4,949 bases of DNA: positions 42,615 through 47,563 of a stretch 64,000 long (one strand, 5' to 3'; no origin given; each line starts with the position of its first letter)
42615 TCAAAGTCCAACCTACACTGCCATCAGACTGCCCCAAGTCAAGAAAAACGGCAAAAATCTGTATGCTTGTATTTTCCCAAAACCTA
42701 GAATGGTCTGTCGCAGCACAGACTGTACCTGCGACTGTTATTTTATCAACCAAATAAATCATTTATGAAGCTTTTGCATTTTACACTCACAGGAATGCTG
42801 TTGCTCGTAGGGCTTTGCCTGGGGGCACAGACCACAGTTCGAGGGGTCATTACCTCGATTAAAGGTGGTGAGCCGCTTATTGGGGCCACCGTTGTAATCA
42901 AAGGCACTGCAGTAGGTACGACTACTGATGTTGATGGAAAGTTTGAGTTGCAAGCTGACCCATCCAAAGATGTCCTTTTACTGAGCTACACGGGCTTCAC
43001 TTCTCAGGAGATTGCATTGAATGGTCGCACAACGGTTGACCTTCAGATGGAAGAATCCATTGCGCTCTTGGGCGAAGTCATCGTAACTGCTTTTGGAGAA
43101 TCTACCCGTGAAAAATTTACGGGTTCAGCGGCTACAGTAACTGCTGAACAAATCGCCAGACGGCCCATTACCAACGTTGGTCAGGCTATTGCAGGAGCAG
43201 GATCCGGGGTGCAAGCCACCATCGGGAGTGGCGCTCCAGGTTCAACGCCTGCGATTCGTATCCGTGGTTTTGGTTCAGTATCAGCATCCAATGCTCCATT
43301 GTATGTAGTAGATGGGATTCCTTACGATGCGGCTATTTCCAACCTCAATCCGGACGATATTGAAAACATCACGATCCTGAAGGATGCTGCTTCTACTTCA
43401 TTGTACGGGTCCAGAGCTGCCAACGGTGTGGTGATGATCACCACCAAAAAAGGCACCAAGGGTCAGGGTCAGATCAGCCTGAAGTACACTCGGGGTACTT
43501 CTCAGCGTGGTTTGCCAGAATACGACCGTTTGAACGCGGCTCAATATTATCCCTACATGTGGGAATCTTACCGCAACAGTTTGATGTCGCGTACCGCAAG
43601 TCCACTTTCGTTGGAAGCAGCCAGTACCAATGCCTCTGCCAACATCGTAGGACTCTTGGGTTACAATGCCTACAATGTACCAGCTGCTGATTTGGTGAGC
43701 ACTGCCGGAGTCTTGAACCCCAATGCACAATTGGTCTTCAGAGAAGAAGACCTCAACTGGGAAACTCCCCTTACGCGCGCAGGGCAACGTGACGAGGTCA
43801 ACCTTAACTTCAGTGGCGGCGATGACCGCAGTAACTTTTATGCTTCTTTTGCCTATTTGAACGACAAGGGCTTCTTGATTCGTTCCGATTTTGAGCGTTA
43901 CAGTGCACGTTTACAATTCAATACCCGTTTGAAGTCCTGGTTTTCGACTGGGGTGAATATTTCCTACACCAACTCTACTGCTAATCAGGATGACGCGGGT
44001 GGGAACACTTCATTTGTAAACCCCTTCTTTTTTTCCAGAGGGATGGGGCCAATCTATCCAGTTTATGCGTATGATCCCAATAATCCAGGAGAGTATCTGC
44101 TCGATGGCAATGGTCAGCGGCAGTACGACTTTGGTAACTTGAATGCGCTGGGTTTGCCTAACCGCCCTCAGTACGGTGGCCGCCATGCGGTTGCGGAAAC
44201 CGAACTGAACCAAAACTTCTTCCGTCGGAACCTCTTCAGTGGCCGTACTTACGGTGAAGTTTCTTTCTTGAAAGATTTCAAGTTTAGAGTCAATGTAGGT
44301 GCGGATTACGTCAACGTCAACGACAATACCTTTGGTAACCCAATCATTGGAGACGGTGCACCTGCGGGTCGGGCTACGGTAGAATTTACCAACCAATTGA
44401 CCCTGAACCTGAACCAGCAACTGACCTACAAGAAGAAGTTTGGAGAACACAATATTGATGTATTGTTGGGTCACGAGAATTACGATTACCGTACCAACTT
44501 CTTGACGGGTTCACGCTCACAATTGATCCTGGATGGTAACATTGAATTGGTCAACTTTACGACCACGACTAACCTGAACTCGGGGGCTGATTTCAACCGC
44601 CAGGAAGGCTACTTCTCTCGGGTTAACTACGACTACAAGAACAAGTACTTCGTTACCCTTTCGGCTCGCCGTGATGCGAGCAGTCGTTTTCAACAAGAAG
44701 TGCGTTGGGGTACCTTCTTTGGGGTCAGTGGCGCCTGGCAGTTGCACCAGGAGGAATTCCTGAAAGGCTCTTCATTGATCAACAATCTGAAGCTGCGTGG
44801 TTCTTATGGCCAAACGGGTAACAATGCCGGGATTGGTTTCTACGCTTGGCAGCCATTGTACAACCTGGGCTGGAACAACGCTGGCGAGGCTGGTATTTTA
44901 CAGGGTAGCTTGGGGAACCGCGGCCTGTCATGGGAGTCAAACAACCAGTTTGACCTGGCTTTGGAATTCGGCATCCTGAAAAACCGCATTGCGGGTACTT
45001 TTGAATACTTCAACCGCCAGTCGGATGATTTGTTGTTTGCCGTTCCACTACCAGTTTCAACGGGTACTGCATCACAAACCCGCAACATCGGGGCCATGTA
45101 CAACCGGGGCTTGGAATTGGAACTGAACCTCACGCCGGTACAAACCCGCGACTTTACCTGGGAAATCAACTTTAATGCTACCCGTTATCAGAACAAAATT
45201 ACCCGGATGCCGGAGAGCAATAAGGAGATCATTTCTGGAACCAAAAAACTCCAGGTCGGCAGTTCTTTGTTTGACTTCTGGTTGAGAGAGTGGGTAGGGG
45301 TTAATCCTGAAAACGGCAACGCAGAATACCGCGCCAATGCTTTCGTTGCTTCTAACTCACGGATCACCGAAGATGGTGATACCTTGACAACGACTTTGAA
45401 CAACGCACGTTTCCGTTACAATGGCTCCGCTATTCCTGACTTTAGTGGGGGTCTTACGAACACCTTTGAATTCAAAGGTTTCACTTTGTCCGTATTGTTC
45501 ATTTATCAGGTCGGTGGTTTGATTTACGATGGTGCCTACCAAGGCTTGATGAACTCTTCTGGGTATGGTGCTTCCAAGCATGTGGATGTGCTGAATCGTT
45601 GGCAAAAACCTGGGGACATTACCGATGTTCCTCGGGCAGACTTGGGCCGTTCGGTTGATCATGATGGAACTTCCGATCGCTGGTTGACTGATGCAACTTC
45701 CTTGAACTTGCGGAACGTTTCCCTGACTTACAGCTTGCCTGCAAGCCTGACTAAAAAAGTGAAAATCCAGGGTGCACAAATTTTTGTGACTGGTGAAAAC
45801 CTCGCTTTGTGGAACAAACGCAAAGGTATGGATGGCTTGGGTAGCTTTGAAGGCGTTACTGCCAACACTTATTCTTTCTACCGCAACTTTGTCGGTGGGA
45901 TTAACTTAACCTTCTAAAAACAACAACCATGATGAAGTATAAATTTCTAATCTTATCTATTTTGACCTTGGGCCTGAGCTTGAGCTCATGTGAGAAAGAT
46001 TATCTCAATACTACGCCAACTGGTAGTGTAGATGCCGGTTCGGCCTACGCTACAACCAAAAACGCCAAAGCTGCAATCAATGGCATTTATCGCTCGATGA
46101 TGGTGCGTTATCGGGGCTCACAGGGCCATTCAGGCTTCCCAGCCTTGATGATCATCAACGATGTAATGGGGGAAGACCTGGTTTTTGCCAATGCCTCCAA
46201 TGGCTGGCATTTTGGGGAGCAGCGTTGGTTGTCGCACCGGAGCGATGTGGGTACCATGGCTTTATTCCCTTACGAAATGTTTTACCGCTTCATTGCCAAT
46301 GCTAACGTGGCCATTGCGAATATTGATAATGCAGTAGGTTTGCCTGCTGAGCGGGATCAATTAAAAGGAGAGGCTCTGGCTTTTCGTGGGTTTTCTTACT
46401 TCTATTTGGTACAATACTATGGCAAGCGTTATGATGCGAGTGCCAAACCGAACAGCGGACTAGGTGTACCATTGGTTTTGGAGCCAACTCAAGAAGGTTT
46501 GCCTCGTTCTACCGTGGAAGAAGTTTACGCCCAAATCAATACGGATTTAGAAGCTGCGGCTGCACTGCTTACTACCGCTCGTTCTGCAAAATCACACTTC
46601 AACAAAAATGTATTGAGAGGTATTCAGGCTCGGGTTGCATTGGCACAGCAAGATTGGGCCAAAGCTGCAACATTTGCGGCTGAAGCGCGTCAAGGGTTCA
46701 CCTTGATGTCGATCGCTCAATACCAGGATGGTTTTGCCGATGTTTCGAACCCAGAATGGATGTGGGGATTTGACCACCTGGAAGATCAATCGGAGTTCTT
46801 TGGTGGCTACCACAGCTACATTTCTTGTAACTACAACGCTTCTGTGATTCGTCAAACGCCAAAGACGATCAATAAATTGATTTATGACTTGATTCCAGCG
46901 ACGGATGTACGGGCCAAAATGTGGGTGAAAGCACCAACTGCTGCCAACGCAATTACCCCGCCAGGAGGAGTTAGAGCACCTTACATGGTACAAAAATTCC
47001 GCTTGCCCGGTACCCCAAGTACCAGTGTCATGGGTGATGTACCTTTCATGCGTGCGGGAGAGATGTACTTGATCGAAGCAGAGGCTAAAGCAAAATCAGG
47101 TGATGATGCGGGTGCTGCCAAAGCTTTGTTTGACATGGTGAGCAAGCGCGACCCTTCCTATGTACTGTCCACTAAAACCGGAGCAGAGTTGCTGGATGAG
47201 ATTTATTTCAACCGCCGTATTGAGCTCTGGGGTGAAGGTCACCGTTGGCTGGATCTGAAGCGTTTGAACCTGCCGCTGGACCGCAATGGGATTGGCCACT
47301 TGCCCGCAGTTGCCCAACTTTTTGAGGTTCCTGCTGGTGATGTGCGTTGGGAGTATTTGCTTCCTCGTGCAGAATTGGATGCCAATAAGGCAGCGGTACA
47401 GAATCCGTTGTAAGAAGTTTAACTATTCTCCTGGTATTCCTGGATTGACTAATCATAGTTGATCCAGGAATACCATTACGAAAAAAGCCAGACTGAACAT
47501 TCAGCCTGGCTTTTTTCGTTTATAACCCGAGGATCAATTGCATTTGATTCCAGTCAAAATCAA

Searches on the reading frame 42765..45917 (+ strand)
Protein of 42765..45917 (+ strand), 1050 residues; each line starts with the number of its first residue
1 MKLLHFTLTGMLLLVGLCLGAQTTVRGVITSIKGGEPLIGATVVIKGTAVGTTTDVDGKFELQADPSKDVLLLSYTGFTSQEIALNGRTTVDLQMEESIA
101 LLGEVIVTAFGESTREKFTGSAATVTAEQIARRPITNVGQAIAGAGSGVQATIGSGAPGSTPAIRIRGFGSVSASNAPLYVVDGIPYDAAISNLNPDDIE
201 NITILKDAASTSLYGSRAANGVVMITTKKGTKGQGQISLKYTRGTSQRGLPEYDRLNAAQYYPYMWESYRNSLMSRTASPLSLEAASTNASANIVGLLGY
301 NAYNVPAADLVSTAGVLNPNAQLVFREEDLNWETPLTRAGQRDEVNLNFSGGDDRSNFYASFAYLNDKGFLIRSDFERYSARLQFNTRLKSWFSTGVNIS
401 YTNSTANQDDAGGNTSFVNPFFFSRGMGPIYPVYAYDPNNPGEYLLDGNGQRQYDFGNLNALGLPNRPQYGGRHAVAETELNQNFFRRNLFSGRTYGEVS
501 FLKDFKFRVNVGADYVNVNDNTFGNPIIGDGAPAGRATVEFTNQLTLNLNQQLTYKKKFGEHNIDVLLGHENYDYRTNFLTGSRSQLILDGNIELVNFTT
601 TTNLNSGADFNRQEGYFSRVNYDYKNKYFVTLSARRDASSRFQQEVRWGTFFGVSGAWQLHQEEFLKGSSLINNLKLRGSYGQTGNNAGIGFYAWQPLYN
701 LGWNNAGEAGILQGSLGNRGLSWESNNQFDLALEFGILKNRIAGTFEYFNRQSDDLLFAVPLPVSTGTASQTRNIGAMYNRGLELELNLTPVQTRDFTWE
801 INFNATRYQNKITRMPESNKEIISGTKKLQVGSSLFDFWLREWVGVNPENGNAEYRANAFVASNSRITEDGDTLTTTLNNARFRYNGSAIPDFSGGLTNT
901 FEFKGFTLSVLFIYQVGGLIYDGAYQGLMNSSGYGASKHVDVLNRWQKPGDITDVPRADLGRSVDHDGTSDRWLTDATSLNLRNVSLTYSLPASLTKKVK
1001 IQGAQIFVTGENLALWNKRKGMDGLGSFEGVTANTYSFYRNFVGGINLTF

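Call 63: search_protein_families(library=pfam, proteins=[window:42765-45917:+], max_evalue=0.00001)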
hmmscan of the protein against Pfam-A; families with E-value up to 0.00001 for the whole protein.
window:42765-45917:+ (1050 aa): 3 families
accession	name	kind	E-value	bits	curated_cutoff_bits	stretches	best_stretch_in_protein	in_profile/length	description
PF07715.20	Plug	-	2.1e-20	73.6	23.9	1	117-222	4-107/107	TonB-dependent Receptor Plug Domain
PF13715.12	CarbopepD_reg_2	-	1.7e-16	60.4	32.2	1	25-107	1-88/88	CarboxypepD_reg-like domain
PF13620.12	CarboxypepD_reg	-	1.3e-08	35.5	32.3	1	24-95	1-81/82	Carboxypeptidase regulatory-like domain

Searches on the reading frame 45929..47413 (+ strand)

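Call 63: search_protein_families(library=pfam, proteins=[window:45929-47413:+], max_evalue=0.00001)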
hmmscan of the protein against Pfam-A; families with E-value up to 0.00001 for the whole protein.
window:45929-47413:+ (494 aa): 2 families
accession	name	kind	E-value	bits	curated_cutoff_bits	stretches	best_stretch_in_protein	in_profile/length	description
PF14322.12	SusD-like_3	-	1.2e-20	75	27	1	112-238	75-191/191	Starch-binding associating with outer membrane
PF07980.17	SusD_RagB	-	1.2e-16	61.7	23.1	1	352-493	133-295/297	SusD family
